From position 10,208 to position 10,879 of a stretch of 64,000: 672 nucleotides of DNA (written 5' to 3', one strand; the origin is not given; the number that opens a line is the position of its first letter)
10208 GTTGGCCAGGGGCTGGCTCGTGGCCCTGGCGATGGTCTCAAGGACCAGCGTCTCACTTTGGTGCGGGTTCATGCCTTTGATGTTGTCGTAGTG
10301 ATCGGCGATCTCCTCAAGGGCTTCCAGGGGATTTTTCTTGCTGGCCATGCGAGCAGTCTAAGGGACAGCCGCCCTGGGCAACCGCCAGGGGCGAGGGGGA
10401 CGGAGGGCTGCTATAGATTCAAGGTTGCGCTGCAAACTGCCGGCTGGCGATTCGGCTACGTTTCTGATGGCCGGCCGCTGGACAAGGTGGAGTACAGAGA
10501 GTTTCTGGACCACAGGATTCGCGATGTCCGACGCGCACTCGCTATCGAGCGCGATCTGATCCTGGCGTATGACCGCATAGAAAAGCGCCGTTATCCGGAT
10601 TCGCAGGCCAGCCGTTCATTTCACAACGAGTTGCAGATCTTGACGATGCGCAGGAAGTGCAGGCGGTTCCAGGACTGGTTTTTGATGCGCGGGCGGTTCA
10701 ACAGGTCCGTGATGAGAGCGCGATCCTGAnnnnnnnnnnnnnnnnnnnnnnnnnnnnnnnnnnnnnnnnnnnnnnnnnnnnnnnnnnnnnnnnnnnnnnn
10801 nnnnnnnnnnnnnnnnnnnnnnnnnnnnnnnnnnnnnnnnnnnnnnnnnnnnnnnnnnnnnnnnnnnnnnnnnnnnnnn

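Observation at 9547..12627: Uncharacterised three-gene operon: 668-aa all-helical protein, 121-aa protein and a 4-TM membrane protein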

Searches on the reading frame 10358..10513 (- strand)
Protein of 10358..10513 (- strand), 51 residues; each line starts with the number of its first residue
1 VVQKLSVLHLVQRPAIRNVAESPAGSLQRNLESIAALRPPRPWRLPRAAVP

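Call 14: search_protein_families(library=pfam, proteins=[window:10358-10513:-], max_evalue=1)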
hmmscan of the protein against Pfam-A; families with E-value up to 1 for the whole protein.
window:10358-10513:- (51 aa): 0 families

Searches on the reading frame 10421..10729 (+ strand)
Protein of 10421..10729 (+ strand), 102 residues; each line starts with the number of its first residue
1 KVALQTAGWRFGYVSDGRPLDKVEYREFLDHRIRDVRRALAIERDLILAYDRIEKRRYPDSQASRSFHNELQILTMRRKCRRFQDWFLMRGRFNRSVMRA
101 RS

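Call 14: search_protein_families(library=pfam, proteins=[window:10421-10729:+], max_evalue=1)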
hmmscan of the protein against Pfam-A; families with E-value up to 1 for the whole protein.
window:10421-10729:+ (102 aa): 1 family
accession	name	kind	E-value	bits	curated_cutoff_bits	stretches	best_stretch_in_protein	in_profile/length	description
PF14103.11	DUF4276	-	0.012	16.3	30.2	1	43-87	146-188/192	Domain of unknown function (DUF4276)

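Call 62: search_protein_families(library=padloc, proteins=[window:10421-10729:+], max_evalue=0.1)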
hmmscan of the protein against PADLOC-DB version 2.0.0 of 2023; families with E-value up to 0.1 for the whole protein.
window:10421-10729:+ (102 aa): 0 families
